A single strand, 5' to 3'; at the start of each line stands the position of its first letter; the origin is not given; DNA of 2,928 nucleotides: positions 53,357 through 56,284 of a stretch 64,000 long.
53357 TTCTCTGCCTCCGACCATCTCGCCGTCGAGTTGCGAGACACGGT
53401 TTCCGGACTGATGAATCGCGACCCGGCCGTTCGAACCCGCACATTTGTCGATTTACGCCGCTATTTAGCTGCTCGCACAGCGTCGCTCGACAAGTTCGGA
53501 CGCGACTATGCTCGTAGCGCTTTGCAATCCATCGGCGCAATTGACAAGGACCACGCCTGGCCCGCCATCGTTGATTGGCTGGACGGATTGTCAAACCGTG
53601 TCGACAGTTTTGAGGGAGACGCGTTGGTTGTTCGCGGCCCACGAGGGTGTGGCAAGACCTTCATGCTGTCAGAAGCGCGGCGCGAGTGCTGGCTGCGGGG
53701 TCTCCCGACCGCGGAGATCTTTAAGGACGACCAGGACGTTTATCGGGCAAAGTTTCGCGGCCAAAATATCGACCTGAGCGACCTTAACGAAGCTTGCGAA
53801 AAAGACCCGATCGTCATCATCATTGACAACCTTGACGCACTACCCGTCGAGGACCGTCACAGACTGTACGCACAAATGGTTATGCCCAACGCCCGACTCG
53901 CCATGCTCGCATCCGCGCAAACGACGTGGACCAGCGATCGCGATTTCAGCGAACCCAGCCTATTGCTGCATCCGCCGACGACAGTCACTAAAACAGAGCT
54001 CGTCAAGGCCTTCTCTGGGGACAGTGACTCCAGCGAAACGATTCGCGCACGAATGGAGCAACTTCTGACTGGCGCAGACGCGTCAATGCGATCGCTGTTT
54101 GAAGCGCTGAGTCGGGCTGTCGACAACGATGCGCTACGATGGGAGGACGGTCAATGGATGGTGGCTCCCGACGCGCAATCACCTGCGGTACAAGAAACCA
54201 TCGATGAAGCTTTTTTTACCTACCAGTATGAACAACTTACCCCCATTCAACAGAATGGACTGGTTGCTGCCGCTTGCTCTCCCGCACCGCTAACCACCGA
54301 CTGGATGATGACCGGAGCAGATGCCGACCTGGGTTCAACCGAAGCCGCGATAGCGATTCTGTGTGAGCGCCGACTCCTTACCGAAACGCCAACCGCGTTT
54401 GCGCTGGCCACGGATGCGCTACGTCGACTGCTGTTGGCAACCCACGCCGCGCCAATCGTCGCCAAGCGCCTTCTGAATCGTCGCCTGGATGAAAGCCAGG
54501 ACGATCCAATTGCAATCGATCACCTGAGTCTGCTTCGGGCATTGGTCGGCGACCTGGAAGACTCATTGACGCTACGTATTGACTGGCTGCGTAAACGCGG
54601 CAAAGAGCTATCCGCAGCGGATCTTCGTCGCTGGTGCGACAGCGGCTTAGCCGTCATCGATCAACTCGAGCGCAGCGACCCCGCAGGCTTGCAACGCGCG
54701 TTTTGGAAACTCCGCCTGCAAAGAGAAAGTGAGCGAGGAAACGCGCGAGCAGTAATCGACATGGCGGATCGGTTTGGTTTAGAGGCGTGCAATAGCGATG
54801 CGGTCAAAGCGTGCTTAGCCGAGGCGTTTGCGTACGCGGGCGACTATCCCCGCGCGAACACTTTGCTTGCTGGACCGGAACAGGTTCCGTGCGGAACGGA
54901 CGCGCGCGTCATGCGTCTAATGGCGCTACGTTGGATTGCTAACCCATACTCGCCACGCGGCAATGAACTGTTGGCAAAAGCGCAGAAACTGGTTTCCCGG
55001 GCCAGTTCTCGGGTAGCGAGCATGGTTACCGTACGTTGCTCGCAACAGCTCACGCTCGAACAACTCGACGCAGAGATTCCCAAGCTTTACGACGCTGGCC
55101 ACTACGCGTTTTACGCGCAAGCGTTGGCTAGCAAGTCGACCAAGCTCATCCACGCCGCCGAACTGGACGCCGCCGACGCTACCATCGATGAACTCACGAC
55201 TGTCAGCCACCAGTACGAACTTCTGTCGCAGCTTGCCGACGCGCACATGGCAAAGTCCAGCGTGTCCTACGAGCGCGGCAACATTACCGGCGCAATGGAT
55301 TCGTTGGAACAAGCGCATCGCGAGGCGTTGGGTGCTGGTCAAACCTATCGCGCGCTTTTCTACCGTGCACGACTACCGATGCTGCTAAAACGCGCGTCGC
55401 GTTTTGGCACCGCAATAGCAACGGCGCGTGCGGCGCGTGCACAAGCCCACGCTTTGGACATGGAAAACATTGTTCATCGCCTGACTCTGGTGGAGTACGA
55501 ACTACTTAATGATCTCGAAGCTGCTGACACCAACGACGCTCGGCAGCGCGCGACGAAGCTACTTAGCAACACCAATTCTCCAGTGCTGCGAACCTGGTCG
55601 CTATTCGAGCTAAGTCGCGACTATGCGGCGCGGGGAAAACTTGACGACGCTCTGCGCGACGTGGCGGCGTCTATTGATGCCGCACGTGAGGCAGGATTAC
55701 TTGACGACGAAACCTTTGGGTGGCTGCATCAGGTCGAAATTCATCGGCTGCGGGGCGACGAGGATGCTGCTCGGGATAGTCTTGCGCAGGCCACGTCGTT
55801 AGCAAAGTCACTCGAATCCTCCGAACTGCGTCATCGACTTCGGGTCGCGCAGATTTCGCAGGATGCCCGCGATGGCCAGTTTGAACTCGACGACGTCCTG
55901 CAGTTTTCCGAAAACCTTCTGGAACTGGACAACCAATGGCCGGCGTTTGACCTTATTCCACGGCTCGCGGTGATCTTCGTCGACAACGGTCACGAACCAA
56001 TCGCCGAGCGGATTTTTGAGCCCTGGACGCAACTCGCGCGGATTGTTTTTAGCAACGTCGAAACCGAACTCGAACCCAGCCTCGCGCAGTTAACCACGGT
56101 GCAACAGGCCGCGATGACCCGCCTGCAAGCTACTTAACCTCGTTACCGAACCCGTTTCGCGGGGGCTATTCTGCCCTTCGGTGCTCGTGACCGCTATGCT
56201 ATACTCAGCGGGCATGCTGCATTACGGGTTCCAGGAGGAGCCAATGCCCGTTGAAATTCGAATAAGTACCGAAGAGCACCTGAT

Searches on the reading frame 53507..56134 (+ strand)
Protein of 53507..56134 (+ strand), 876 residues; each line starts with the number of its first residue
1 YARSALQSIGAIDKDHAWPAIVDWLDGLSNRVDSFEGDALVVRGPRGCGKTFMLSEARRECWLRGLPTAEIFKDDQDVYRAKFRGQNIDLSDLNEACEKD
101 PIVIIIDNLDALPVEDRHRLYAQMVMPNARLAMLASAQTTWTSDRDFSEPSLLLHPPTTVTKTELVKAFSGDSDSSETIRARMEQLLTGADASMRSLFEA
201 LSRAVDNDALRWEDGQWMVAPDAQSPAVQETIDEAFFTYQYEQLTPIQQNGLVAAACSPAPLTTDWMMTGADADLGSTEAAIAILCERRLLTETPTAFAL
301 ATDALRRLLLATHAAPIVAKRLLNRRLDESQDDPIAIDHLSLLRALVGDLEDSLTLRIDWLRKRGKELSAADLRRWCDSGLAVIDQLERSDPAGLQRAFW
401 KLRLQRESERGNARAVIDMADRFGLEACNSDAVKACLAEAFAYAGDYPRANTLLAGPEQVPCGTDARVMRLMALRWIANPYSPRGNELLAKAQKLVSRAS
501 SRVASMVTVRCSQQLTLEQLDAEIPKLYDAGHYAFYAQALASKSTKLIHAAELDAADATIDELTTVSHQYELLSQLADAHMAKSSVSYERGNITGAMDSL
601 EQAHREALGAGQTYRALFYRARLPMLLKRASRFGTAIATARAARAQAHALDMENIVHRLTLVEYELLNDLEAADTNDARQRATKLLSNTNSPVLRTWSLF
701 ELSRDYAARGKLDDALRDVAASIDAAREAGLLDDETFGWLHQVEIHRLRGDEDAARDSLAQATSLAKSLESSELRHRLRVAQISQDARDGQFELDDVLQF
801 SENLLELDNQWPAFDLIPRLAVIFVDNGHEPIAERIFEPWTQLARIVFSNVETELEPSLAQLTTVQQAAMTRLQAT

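Call 47: search_protein_representatives(protein=window:53507-56134:+)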
Query: 876 residues. Proteins with E-value up to 0.001 (for the whole library): 7; up to 1e-10: 4; up to 1e-30: 1. The best 7 are listed.
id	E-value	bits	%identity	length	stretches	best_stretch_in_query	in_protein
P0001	0.0e+00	1928.9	100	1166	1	1-876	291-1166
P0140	4.7e-16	74.6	31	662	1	1-311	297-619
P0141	3.6e-14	68.3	25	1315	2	163-786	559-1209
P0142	5.5e-12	61.1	29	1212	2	1-311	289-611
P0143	7.4e-10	54.1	25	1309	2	39-776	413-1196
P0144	9.9e-08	47.0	25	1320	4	151-416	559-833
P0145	1.4e-04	36.6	28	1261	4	695-799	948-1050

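Call 56: search_solved_structures(query=window:53507-56134:+, max_evalue=10)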
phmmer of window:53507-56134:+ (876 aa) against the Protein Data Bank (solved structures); distinct sequences matched with E-value up to 10: 1.
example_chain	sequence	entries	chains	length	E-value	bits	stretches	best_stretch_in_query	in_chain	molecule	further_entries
4mn0_A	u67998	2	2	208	0.18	13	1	788-856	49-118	Berovin | Apoberovin 1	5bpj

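Call 67: predict_structure(alignment_id=A3)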
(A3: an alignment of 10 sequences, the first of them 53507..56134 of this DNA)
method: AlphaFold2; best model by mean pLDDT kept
length: 876 residues; sequences in the alignment: 10
mean_pLDDT: 76.2   pTM: 0.61
mean pLDDT of the five models: 76.2, 74.8, 73.5, 71.9, 70.2
residues with pLDDT >= 90: 153; 70-90: 444; 50-70: 219; < 50: 60
segments of 3 or more residues with pLDDT < 50: 1-11, 140-148, 188-195, 223-232, 457-463, 478-482, 857-861
pLDDT, mean of each block of 10 residues (from residue 1): 32 64 86 72 69 81 87 76 84 80 83 68 61 76 42 59 55 60 57 51 62 59 44 60 81 78 80 85 80 79 72 61 60 68 72 85 80 83 71 80 85 88 68 78 81 61 55 55 57 57 51 70 85 85 88 92 93 92 93 93 93 88 91 88 89 84 89 84 81 88 90 95 91 91 92 94 86 89 89 87 86 88 87 87 79 53 63 68
secondary structure, 60 per line:
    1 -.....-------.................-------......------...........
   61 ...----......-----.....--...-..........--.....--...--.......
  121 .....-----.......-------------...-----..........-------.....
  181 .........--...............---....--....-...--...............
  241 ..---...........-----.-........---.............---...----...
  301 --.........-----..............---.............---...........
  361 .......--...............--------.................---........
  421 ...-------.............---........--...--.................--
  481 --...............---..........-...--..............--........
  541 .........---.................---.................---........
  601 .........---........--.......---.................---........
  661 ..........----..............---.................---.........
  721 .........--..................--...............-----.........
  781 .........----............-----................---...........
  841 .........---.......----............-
elements in order (helices of 4 or more, strands of 3 or more residues): H2-6 H14-30 E38-43 H50-63 E68-73 E79-83 E86-88 H90-99 E102-106 H114-125 E131-137 E151-153 H159-168 H176-189 H192-206 E210-213 E216-219 H226-242 H246-256 H264-271 H275-287 E291-293 E298-300 H303-311 H317-330 H334-346 H350-367 H370-384 H393-409 H413-423 H431-443 H447-454 H462-478 H483-497 H501-510 H517-530 H533-549 H553-569 H573-589 H593-609 H613-620 H623-629 H633-649 H653-670 H675-688 H692-708 H712-729 H732-749 H752-766 H772-789 H794-805 H811-826 H830-849 H853-859 H864-875

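Call 71: fold_search(model_id=the predicted structure, library=pdb)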
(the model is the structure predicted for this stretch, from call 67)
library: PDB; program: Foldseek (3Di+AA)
matches with E <= 10: 1641; with E <= 0.001: 115
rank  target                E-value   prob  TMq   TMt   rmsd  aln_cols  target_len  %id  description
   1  6mfv_A                1.4e-08  1.00  0.19  0.23  25.8       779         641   11  Crystal structure of the Signal Transduction ATPase with Numerous Domains (STAND) protein with a tetratricopeptide rep (released 2019-02-20)
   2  8dgc_A                6.0e-06  1.00  0.16  0.10  33.6      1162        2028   12  Avs3 bound to phage PhiV-1 terminase (released 2022-08-03)
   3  7tji_I                6.2e-06  1.00  0.16  0.33  15.5       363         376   13  S. cerevisiae ORC bound to 84 bp ARS1 DNA and Cdc6 (state 2) with flexible Orc6 N-terminal domain (released 2022-10-05)
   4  9gaw_O                9.5e-06  1.00  0.39  0.48  13.3       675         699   12  High-resolution structure of the Anaphase-promoting complex/cyclosome (APC/C) bound to co-activator Cdh1 (released 2024-08-14)
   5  5l9u_O                2.2e-05  1.00  0.35  0.44  14.3       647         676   12  Model of human Anaphase-promoting complex/Cyclosome (APC/C-CDH1) with a cross linked Ubiquitin variant-substrate-UBE2C (released 2016-09-14)
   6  8jal_B                2.4e-05  1.00  0.19  0.27  22.1       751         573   10  Structure of CRL2APPBP2 bound with RxxGP degron (dimer) (released 2023-10-18)
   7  5khr_O                2.8e-05  1.00  0.35  0.46  12.9       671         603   12  Model of human Anaphase-promoting complex/Cyclosome complex (APC15 deletion mutant) in complex with the E2 UBE2C/UBCH1 (released 2016-08-24)
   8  6q6g_O                3.4e-05  1.00  0.40  0.48  13.9       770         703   13  Cryo-EM structure of the APC/C-Cdc20-Cdk2-cyclinA2-Cks2 complex, the D1 box class (released 2019-09-11)
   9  9hvq_Q                3.4e-05  1.00  0.25  0.24  28.0       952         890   12  Structure of the transcribing Pol II-DSIF-PAF-SPT6-RECQL5 complex (released 2025-07-16)
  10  7jk6_A                3.6e-05  1.00  0.17  0.36  14.9       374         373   16  Structure of Drosophila ORC in the active conformation (released 2020-09-09)
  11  7t7t_A                3.8e-05  1.00  0.18  0.29  20.0       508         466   12  Structure of TSK/BRU1 bound to histone H3.1 (released 2022-03-30)
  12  7jps_A                4.2e-05  1.00  0.17  0.38  15.0       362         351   16  ORC-DNA: Human Origin Recognition Complex (ORC) with DNA bound in the core (released 2020-09-09)
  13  8bbe_D                4.8e-05  1.00  0.26  0.33  15.1       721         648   12  Structure of the IFT-A complex; IFT-A2 module (released 2022-12-21)
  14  8fy3_B                4.8e-05  1.00  0.19  0.27  17.7       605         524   12  Structure of NOT1:NOT10:NOT11 module of the human CCR4-NOT complex (released 2023-07-26)
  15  8dgc_B                4.9e-05  1.00  0.18  0.11  22.3      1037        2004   12  Avs3 bound to phage PhiV-1 terminase (released 2022-08-03)
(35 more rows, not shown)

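Call 79: find_encoding_contigs(protein=P0141, flank=6000, max_places=2)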
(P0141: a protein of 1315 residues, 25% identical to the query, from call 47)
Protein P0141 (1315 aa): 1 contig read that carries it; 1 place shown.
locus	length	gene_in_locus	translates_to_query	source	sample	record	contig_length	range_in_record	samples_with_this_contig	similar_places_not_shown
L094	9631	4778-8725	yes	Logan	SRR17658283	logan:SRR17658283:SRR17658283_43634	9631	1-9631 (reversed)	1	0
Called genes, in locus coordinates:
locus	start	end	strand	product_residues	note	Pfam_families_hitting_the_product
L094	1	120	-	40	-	?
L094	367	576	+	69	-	PF07311:Dodecin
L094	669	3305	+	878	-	PF01343:Peptidase_S49, PF01972:SDH_protease (weak), PF25145:NfeD1b_N (weak), PF01343:Peptidase_S49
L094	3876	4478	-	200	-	-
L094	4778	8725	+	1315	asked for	PF00069:Pkinase, PF03109:ABC1 (faint), PF07714:PK_Tyr_Ser-Thr, PF13424:TPR_12 (weak)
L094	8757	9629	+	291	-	?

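Call 82: find_encoding_contigs(protein=P0143, flank=6000, max_places=2)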
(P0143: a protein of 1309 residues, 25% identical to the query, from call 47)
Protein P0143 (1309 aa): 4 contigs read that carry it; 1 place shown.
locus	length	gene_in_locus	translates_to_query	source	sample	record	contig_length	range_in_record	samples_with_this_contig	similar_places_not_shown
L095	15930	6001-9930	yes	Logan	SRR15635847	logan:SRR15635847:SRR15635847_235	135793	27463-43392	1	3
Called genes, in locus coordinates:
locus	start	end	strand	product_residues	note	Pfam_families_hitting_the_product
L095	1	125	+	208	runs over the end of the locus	PF01618:MotA_ExbB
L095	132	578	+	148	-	PF02472:ExbD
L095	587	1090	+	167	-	PF02472:ExbD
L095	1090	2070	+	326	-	-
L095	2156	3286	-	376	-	-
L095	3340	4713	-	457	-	PF01546:Peptidase_M20, PF07687:M20_dimer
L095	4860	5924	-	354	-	PF01594:AI-2E_transport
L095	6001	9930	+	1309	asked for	PF00069:Pkinase, PF07714:PK_Tyr_Ser-Thr, PF03109:ABC1 (weak), PF13191:AAA_16 (faint), PF28559:TPR_SusR (weak), PF13424:TPR_12 (weak)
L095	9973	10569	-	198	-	-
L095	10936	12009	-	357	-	PF00332:Glyco_hydro_17 (weak)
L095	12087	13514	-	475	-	PF13860:FlgD_ig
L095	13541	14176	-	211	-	-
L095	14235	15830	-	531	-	PF18962:Por_Secre_tail (weak), PF13860:FlgD_ig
